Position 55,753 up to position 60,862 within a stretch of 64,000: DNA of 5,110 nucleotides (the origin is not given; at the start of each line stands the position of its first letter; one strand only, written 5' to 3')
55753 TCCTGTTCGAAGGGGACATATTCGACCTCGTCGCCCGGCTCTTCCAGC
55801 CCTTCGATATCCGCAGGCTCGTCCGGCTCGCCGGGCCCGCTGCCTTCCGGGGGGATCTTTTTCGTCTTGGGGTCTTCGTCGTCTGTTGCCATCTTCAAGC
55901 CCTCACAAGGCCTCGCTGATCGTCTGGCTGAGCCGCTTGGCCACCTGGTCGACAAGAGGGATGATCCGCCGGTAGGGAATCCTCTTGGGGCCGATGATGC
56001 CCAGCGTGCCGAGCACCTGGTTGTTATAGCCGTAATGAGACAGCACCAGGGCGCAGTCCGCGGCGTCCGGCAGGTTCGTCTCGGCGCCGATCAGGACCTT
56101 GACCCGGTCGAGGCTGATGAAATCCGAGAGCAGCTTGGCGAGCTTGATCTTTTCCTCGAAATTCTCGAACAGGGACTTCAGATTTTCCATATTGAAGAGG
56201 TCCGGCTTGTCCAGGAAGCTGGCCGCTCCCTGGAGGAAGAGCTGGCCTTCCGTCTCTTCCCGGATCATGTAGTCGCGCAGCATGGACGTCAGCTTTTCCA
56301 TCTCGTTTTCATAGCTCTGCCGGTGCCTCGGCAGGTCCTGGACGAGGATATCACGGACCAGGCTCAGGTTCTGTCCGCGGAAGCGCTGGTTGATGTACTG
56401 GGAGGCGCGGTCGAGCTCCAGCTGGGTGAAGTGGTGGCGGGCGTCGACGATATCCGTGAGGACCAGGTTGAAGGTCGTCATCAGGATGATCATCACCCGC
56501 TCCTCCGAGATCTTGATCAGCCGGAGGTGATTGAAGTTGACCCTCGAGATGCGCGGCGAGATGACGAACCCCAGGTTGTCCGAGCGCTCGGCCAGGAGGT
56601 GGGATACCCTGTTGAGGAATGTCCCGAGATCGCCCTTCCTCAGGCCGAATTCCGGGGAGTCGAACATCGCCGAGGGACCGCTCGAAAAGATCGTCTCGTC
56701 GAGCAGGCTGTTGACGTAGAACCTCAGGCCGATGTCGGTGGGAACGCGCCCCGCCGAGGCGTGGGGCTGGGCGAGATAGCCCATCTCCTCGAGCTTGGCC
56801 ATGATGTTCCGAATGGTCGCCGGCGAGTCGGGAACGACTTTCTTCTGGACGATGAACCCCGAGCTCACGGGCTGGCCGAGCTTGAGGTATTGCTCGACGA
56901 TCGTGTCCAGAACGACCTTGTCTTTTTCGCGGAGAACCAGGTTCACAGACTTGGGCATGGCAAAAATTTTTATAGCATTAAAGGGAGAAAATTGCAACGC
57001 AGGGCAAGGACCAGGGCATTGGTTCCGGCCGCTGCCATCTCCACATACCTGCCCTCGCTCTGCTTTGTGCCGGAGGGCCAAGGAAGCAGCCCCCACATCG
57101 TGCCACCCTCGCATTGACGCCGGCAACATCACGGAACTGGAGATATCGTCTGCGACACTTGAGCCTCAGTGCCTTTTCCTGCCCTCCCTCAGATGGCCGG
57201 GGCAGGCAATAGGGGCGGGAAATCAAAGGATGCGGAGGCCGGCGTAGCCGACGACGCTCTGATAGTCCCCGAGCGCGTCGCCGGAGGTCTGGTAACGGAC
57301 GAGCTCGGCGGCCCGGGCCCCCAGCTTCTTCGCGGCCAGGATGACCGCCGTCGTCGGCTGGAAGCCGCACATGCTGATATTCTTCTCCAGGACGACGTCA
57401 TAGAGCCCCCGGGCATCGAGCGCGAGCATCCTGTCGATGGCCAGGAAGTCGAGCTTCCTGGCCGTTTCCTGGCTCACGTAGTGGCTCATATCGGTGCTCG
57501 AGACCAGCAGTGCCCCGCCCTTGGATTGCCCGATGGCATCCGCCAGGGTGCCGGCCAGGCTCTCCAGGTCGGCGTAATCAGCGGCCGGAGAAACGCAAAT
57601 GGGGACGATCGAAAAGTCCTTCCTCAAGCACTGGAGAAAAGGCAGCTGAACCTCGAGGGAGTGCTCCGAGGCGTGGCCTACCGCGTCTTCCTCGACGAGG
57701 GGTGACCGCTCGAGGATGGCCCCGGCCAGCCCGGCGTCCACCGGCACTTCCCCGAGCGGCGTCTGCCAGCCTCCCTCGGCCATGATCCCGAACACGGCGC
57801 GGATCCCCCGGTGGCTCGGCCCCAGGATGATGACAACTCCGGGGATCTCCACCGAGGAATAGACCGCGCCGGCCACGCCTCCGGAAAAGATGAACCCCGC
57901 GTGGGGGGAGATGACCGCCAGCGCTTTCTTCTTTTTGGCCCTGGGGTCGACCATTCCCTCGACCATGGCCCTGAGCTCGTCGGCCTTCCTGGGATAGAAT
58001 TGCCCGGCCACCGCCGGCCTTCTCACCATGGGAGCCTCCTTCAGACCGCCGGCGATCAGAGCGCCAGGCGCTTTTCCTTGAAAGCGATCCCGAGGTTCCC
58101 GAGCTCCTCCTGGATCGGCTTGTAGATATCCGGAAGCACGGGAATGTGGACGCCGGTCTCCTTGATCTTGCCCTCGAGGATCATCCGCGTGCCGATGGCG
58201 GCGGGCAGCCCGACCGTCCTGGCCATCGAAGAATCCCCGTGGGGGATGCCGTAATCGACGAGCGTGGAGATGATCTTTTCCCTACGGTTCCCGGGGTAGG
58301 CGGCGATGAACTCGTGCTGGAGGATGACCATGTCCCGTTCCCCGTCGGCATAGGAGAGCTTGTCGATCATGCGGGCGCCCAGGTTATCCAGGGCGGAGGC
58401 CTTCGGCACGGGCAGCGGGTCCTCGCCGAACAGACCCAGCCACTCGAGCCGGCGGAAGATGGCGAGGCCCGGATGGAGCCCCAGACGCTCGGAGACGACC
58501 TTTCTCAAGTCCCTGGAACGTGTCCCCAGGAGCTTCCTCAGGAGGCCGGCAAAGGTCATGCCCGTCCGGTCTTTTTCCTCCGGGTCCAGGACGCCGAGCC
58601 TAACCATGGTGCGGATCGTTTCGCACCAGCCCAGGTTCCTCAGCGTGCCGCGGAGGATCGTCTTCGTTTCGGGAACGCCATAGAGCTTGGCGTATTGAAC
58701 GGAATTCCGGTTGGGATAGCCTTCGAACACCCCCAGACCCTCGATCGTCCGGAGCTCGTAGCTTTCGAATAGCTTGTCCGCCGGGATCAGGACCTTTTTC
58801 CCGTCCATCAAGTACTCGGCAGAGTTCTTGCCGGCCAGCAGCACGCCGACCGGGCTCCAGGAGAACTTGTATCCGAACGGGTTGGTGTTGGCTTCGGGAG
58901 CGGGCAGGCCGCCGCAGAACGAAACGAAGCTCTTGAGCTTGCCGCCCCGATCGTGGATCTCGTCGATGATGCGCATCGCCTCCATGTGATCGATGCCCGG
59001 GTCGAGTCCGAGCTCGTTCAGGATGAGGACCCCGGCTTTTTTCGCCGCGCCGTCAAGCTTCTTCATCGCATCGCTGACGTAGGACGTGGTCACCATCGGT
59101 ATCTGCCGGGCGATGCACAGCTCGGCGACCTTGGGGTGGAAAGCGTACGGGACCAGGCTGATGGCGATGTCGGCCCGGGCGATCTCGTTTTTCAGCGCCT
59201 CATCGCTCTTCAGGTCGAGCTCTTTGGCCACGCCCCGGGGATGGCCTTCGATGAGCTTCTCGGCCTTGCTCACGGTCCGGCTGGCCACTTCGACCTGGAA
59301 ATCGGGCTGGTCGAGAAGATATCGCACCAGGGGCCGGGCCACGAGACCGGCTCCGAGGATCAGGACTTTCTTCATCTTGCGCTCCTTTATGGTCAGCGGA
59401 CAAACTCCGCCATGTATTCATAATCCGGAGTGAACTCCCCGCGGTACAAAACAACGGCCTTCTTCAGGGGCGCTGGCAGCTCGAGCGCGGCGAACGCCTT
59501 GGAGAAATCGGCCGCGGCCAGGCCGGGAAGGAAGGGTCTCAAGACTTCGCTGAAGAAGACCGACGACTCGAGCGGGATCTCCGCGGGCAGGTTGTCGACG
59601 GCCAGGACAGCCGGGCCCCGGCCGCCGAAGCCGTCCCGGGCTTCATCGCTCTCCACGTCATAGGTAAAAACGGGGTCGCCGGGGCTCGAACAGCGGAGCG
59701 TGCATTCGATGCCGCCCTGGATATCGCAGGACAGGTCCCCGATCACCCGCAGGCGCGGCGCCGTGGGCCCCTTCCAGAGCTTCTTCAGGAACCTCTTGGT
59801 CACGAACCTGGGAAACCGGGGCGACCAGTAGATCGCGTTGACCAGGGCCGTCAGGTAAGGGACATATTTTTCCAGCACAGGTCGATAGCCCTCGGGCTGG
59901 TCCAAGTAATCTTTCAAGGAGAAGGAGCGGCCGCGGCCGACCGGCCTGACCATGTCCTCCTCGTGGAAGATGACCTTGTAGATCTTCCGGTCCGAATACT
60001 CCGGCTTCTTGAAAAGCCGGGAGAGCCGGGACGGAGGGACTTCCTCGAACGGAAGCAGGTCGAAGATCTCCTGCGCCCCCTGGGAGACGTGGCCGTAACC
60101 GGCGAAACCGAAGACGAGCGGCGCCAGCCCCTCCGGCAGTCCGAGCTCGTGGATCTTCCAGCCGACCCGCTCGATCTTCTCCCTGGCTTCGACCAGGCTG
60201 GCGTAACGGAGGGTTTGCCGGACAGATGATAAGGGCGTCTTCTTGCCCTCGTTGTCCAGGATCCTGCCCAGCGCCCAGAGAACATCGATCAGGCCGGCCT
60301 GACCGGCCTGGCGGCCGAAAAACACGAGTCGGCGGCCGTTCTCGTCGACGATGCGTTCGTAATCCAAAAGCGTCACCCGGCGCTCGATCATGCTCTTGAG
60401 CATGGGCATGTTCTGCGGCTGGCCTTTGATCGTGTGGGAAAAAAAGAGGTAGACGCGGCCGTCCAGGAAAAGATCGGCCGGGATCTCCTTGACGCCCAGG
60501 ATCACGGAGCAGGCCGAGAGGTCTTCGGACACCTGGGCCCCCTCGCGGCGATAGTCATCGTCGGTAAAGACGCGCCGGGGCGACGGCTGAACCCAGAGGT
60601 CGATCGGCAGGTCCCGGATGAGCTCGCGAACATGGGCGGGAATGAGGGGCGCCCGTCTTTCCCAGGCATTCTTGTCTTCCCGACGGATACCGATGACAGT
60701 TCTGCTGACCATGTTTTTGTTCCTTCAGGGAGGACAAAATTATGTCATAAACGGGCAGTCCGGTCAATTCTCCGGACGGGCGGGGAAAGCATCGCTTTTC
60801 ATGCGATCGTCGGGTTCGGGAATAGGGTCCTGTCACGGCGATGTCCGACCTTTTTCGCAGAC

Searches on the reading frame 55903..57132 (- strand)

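Call 72: search_protein_families(library=pfam, proteins=[window:55903-57132:-], max_evalue=0.000001)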
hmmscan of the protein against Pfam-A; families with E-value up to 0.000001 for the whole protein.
window:55903-57132:- (409 aa): 1 family
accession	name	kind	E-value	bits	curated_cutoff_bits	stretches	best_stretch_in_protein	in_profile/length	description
PF01628.27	HrcA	-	4.4e-48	164.5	22.2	1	172-391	3-215/215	HrcA protein C terminal domain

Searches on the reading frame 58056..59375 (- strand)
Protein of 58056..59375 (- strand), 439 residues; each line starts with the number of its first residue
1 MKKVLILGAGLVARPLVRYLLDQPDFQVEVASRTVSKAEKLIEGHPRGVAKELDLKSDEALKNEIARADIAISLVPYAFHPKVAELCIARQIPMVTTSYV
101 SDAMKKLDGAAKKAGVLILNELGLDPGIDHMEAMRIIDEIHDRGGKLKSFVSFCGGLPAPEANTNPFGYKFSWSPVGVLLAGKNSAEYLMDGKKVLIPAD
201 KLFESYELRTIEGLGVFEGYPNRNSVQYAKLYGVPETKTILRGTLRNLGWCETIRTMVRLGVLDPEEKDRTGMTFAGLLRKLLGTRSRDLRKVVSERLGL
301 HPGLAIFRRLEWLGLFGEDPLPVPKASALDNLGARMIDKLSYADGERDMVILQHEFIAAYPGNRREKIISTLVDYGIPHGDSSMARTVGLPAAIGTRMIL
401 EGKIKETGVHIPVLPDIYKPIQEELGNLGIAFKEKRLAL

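Call 72: search_protein_families(library=pfam, proteins=[window:58056-59375:-], max_evalue=0.000001)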
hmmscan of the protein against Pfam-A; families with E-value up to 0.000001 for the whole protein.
window:58056-59375:- (439 aa): 3 families
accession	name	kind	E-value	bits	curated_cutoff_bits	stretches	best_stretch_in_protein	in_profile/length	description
PF16653.10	Sacchrp_dh_C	-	1.8e-81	274.6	31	1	123-429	1-264/265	Saccharopine dehydrogenase C-terminal domain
PF03435.24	Sacchrp_dh_NADP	-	5e-23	82.3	25.1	1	4-118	1-128/129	Saccharopine dehydrogenase NADP binding domain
PF01488.26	Shikimate_DH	-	7.5e-07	29.8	24.3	0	2-73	13-81/138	Shikimate / quinate 5-dehydrogenase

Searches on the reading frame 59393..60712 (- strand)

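Call 72: search_protein_families(library=pfam, proteins=[window:59393-60712:-], max_evalue=0.000001)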
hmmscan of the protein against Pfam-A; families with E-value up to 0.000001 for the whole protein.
window:59393-60712:- (439 aa): 1 family
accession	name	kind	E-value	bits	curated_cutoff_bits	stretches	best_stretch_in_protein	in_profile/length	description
PF05222.21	AlaDh_PNT_N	-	4e-23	82.6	30.4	1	8-138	1-135/136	Alanine dehydrogenase/PNT, N-terminal domain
